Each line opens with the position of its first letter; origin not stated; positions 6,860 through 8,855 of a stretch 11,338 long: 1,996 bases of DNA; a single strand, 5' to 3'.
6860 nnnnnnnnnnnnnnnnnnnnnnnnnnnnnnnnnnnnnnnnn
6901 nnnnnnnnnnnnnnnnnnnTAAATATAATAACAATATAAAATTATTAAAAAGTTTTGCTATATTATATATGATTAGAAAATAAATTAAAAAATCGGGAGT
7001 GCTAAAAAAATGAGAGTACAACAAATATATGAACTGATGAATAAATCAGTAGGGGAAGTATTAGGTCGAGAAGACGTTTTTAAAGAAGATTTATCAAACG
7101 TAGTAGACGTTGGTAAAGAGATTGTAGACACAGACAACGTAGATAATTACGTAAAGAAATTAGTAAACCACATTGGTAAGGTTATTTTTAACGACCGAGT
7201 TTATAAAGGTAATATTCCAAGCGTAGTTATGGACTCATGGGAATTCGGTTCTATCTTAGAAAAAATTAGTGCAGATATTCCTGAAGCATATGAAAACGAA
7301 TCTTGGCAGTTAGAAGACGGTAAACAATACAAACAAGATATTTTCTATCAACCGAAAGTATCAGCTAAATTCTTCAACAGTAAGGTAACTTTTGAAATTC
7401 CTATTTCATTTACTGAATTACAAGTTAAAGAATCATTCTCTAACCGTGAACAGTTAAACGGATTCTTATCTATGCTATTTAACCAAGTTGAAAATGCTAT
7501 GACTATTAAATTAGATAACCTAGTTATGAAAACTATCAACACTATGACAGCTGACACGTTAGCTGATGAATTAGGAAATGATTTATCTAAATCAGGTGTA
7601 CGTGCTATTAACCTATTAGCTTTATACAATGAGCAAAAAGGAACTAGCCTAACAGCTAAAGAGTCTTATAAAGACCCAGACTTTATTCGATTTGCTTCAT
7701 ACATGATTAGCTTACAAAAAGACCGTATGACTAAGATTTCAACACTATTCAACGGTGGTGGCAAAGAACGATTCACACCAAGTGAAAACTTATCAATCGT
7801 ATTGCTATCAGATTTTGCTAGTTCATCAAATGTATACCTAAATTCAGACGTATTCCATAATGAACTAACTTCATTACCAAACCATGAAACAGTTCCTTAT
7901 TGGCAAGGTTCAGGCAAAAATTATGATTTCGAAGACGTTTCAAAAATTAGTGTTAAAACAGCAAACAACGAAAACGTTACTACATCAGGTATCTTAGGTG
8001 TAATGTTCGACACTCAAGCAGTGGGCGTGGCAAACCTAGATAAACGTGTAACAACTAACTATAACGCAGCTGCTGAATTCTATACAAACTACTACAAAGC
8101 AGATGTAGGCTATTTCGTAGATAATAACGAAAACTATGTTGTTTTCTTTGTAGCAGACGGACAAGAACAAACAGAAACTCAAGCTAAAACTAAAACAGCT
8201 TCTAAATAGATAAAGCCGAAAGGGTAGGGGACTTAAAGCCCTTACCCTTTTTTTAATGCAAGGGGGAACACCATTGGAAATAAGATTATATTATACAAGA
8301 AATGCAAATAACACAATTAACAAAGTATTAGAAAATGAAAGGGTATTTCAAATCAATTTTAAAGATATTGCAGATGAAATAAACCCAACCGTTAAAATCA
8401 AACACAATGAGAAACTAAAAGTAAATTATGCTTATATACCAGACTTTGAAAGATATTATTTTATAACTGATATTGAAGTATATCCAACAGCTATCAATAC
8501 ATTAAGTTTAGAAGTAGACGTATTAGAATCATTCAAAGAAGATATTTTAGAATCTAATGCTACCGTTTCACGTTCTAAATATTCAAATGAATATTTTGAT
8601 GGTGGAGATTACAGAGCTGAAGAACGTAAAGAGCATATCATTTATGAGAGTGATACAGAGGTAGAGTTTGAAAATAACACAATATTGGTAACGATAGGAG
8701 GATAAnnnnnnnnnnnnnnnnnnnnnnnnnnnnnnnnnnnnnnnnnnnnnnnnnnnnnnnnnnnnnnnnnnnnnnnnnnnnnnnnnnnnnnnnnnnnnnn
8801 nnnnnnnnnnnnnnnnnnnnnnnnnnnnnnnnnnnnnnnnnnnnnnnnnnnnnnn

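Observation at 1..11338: The window is a complete miniature protein-primed podophage genome: 10 genes, one strand, 390-bp ITRs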

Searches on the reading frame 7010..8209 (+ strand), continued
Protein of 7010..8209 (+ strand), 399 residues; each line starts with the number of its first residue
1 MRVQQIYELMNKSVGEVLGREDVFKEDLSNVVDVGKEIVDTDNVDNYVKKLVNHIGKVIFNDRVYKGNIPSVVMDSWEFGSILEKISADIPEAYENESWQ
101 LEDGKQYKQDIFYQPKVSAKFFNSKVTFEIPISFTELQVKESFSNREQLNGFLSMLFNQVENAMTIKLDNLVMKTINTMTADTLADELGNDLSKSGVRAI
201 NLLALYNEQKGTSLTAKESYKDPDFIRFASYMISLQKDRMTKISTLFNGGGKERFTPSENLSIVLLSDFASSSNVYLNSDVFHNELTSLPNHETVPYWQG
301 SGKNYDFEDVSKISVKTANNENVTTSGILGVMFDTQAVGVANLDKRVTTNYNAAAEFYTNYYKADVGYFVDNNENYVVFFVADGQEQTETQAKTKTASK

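Call 43: find_related_loci(query=A1, collection=genome_contigs, flank=10000)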
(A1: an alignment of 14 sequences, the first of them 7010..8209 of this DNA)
Query A1 (399 aa) in genome_contigs; peptide patterns used: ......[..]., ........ (x = any residue, [..] = any of these).
176 stretches matched a pattern; 48 encode a relative of the query (tblastn E <= 1e-3); 46 distinct loci.
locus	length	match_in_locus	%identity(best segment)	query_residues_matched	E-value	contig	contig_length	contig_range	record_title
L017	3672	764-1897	65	1-384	2e-178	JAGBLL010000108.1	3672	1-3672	MAG: Bacilli bacterium isolate RGIG9223 Water_deer_Rumen-2__c434618, whole genome shotgun sequence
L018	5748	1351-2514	64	1-385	4e-170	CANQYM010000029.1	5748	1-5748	MAG: uncultured Clostridia bacterium isolate Lapin-015__bin83 genome assembly, contig: Lapin-015__NODE_15444_length_5748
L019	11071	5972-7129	63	1-382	3e-164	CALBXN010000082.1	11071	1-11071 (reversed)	MAG TPA_asm: uncultured Treponema sp. isolate SRR6425805_bin.27_CONCOCT_v1.1_MAG genome assembly, contig: ERZ1767615.287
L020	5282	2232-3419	60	1-387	1e-166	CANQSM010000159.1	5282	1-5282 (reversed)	MAG: uncultured Phocaeicola sp. isolate Lapin-021__bin16 genome assembly, contig: Lapin-021__NODE_19011_length_5282_cov_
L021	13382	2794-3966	59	1-389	4e-160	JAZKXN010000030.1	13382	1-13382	MAG: Acutalibacteraceae bacterium isolate T1900045118_TC20190112.MAGScoT_cleanbin_000022 SGB_4820_k141_1153350, whole ge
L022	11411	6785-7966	60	1-382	5e-159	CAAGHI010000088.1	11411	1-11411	TPA_asm: Candidatus Gastranaerophilales bacterium, isolate HGM07946, WGS project CAAGHI010000000 data, contig: SRS476271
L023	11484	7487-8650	59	1-382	8e-159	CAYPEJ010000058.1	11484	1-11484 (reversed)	MAG TPA_asm: uncultured Anaeromicropila sp. isolate SRP313737_co1_106 genome assembly, contig: NODE_8577_length_11484_co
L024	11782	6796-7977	60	1-382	2e-158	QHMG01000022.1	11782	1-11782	MAG: Candidatus Melainabacteria bacterium isolate js4906-20-3_S2_33_49 js4906-20-3_S2_scaffold_719, whole genome shotgun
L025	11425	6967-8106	61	1-383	2e-156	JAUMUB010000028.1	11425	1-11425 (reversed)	MAG: Bifidobacteriaceae bacterium isolate S11A_St_1 NODE_166_length_11425_cov_84.224042, whole genome shotgun sequence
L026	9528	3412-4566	59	1-382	5e-156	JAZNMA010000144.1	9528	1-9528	MAG: Christensenellaceae bacterium isolate T1900044665_TS20190131.MAGScoT_cleanbin_000017 SGB_1554_k141_1096167, whole g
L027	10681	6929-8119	58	1-382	1e-155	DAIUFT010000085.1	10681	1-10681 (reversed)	MAG TPA_asm: Prevotella sp. isolate CTOTU45218 NODE_1506_length_10681_cov_253.353856, whole genome shotgun sequence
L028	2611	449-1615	59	1-382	8e-165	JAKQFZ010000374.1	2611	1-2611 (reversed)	MAG: Candidatus Omnitrophota bacterium isolate USDE_maxbin.238_sub k141_1399646, whole genome shotgun sequence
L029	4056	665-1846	58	1-382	1e-159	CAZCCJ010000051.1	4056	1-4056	MAG TPA_asm: uncultured Staphylococcaceae bacterium isolate binchicken_co354_213 genome assembly, contig: NODE_25523_len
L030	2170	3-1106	61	14-387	9e-166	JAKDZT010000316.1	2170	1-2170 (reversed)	MAG: Tetragenococcus sp. isolate 117_S24 117_S24_NODE_5496_length_2170_cov_12.581560, whole genome shotgun sequence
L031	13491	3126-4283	59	1-382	2e-153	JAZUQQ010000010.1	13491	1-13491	MAG: Eubacteriales bacterium isolate T1900044857_TS20190323.MAGScoT_cleanbin_000004 SGB_3069_k141_1021004, whole genome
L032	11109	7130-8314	59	1-381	1e-153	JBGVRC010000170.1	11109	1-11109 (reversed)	MAG: Candidatus Scatosoma sp. isolate fecal_MAG_15 fecal_MAG_15_contig_0170, whole genome shotgun sequence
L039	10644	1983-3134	59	1-382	5e-151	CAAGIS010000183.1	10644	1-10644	MAG TPA_asm: Spirochaetia bacterium, isolate HGM23200, WGS project CAAGIS010000000 data, contig: SRS476289_54_k119_27406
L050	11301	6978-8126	58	1-375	8e-151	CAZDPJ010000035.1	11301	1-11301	MAG TPA_asm: uncultured Staphylococcaceae bacterium isolate SRP313737_co1_111 genome assembly, contig: NODE_8750_length_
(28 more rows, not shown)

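Call 46: find_encoding_contigs(protein=P0135, flank=10000, max_places=3)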
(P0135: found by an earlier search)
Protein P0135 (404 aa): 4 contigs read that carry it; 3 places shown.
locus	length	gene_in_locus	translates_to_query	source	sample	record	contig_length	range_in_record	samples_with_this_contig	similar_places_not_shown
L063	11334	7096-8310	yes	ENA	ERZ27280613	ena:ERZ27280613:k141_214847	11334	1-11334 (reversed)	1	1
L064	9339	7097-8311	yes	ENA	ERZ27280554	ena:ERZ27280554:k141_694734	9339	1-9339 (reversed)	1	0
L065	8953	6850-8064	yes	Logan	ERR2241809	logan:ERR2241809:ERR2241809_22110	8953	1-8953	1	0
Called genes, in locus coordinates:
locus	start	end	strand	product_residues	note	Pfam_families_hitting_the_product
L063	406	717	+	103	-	PF24023:DUF7335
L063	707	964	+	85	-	-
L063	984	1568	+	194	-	-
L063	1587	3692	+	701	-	PF03175:DNA_pol_B_2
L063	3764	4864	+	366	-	PF05894:Podovirus_Gp16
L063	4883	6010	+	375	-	PF05352:Phage_connector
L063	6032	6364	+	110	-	-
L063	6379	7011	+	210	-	-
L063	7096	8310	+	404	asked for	PF25622:Phi29_MCP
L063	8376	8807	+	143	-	-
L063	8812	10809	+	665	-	-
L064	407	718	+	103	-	PF24023:DUF7335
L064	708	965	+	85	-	-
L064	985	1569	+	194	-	-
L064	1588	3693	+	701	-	PF03175:DNA_pol_B_2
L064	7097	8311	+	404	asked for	PF25622:Phi29_MCP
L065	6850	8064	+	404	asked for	PF25622:Phi29_MCP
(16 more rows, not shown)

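Call 47: find_encoding_contigs(protein=P0127, flank=10000, max_places=5)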
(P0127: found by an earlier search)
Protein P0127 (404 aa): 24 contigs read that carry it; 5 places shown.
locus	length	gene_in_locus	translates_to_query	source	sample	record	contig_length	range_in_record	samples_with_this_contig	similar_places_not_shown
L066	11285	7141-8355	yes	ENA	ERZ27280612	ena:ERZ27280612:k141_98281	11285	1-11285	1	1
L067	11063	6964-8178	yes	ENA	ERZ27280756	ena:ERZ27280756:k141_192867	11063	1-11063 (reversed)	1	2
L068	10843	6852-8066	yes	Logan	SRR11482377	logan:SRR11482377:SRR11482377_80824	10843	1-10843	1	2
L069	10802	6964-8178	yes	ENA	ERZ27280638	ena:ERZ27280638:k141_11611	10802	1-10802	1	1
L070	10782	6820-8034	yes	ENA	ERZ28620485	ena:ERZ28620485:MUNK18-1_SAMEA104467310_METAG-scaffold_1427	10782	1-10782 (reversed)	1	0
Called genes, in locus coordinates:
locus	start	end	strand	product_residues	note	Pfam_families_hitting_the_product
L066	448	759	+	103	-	PF24023:DUF7335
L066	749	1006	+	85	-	-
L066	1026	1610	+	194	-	-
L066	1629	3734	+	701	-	PF03175:DNA_pol_B_2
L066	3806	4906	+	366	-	PF05894:Podovirus_Gp16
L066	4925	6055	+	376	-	PF05352:Phage_connector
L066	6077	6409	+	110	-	-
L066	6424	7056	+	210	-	-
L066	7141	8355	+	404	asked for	PF25622:Phi29_MCP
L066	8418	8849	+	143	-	-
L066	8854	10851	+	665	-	-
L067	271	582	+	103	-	PF24023:DUF7335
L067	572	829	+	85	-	-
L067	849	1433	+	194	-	-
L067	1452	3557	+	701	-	PF03175:DNA_pol_B_2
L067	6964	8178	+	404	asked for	PF25622:Phi29_MCP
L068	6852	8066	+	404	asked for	PF25622:Phi29_MCP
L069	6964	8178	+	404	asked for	PF25622:Phi29_MCP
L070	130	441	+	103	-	PF24023:DUF7335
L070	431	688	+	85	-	-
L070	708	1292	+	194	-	-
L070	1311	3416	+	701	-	PF03175:DNA_pol_B_2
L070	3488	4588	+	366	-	PF05894:Podovirus_Gp16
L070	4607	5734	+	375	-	PF05352:Phage_connector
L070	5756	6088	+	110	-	-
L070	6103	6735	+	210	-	-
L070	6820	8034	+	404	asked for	PF25622:Phi29_MCP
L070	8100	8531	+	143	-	-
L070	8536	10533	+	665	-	-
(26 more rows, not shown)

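Call 53: find_related_loci(query=window:7010-8209:+, collection=viral_contigs, flank=10000)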
Query window:7010-8209:+ (399 aa) in viral_contigs; peptide patterns used: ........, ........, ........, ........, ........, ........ (x = any residue, [..] = any of these).
9 stretches matched a pattern; 4 encode a relative of the query (tblastn E <= 1e-3); 4 distinct loci.
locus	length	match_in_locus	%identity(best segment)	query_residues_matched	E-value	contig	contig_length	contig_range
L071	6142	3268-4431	72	1-382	0e+0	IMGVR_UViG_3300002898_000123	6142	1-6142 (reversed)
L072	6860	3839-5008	68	1-382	0e+0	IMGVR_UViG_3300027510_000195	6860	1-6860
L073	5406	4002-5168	68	1-382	0e+0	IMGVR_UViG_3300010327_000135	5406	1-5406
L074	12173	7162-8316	59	1-375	1e-149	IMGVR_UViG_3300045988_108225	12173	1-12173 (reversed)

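Call 67: search_protein_families(library=ncbifam, proteins=[L063:406-717:+], max_evalue=0.1)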
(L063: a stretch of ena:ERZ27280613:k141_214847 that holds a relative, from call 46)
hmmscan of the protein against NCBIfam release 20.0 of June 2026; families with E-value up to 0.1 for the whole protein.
L063:406-717:+ (103 aa): 0 families

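Call 82: search_protein_families(library=pfam, proteins=[L025:10600-11421:+, L039:5288-5848:+, L019:10487-10786:+, L022:10308-10733:-, L074:10967-11389:-, L032:10502-10852:-, L050:10439-11050:+, L063:406-717:+], max_evalue=0.01)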
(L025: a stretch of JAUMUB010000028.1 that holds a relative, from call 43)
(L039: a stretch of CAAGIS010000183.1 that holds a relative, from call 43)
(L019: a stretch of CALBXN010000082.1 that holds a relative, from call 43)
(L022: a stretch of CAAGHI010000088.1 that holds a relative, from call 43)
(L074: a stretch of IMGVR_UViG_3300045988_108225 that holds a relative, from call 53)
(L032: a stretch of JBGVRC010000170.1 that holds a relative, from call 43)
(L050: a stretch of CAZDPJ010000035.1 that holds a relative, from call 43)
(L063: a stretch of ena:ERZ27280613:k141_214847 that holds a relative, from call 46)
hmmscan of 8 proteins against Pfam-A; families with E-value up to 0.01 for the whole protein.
L025:10600-11421:+ (273 aa): 2 families
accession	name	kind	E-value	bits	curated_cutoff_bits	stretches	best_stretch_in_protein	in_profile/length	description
PF01183.26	Glyco_hydro_25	-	1.9e-25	90.7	27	1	9-194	1-179/180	Glycosyl hydrolases family 25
PF08230.16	CW_7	-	4.2e-10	39.6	25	1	240-271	3-40/40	CW_7 repeat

L039:5288-5848:+ (186 aa): 1 family
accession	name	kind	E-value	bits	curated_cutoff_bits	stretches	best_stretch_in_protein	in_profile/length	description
PF01520.23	Amidase_3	-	1.5e-29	103.7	27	1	6-177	1-164/174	N-acetylmuramoyl-L-alanine amidase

L019:10487-10786:+ (99 aa): 0 families

L022:10308-10733:- (141 aa): 2 families
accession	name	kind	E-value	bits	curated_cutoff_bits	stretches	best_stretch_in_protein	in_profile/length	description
PF08291.16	Peptidase_M15_3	-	2.1e-21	76.5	23.2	1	5-111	1-103/108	Peptidase M15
PF05951.18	Peptidase_M15_2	-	0.0019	18.4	27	1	36-92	55-117/153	Bacterial protein of unknown function (DUF882)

L074:10967-11389:- (140 aa): 2 families
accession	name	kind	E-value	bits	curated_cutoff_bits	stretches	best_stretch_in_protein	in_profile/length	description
PF08291.16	Peptidase_M15_3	-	1.1e-22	80.7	23.2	1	5-120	1-107/108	Peptidase M15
PF05951.18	Peptidase_M15_2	-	0.0013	18.9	27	1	37-125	56-150/153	Bacterial protein of unknown function (DUF882)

L032:10502-10852:- (116 aa): 0 families

L050:10439-11050:+ (203 aa): 4 families
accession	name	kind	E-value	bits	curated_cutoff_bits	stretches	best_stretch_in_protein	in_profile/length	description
PF25309.1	ELLD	-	1.1e-16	61.7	27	2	10-105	70-172/175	Endolysin-like domain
PF08230.16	CW_7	-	2e-12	47.1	25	1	164-201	3-40/40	CW_7 repeat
PF05382.19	Amidase_5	-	9.8e-06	26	21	1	15-110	11-106/142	Bacteriophage peptidoglycan hydrolase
PF00877.26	NLPC_P60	-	0.0024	18.3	23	1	31-111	12-81/105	NlpC/P60 family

L063:406-717:+ (103 aa): 1 family
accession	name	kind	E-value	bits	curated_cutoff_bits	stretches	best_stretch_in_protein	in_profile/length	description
PF24023.1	DUF7335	-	1.1e-18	67.8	27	1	1-95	1-96/101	Family of unknown function (DUF7335)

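Call 114: search_dna_similar(query=window:7010-8209:+, collection=plasmids, mode=protein, max_rows=10)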
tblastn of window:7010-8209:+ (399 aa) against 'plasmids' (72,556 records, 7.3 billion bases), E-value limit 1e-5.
No match.

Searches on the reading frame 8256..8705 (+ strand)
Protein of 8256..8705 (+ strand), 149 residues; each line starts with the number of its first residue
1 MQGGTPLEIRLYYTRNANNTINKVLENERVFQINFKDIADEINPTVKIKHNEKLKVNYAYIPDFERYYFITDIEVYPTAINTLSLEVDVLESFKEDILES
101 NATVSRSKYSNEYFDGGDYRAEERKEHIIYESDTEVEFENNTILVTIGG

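Call 6: search_protein_families(library=pfam, proteins=[window:8256-8705:+], max_evalue=0.1)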
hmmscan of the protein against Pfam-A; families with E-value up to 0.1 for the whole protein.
window:8256-8705:+ (149 aa): 1 family
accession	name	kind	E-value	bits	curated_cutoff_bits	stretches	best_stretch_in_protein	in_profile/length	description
PF24645.1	DUF7639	-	0.084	13.3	27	0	50-90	21-61/92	Domain of unknown function (DUF7639)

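Call 7: search_protein_families(library=phrogs, proteins=[window:8256-8705:+], max_evalue=0.1)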
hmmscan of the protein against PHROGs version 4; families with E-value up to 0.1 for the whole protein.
window:8256-8705:+ (149 aa): 1 family
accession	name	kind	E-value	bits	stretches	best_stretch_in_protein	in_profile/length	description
phrog_10423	-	unknown function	0.073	14.7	0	20-59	39-77/93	-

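Call 67: search_protein_families(library=ncbifam, proteins=[window:8256-8705:+], max_evalue=0.1)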
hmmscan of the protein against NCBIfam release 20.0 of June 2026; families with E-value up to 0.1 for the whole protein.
window:8256-8705:+ (149 aa): 1 family
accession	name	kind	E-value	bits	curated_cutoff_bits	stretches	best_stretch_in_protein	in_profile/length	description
TIGR04230.1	seadorna_VP11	equivalog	0.024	14.5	75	1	41-87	121-166/175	seadornavirus VP11 protein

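Call 106: search_solved_structures(query=A9, max_evalue=10)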
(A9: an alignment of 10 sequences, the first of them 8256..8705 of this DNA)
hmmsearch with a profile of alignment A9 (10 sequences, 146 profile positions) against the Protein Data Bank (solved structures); distinct sequences matched with E-value up to 10: 5.
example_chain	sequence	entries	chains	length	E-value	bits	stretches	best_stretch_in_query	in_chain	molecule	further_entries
4eo2_A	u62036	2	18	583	0.00046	23.2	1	5-123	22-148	Major tail protein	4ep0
5fb4_A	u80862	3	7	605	0.0052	19.7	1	62-103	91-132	Distal tube protein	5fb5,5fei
8egs_Y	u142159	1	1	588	0.018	18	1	44-95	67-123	Major tail protein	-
1bc7_C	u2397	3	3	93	0.2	14.6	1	17-71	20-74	PROTEIN (ETS-DOMAIN PROTEIN) | PROTEIN (SAP-1 ETS DOMAIN) | ETS-domain protein ELK-4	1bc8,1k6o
1hbx_G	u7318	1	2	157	0.52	13.2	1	17-71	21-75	ETS-DOMAIN PROTEIN ELK-4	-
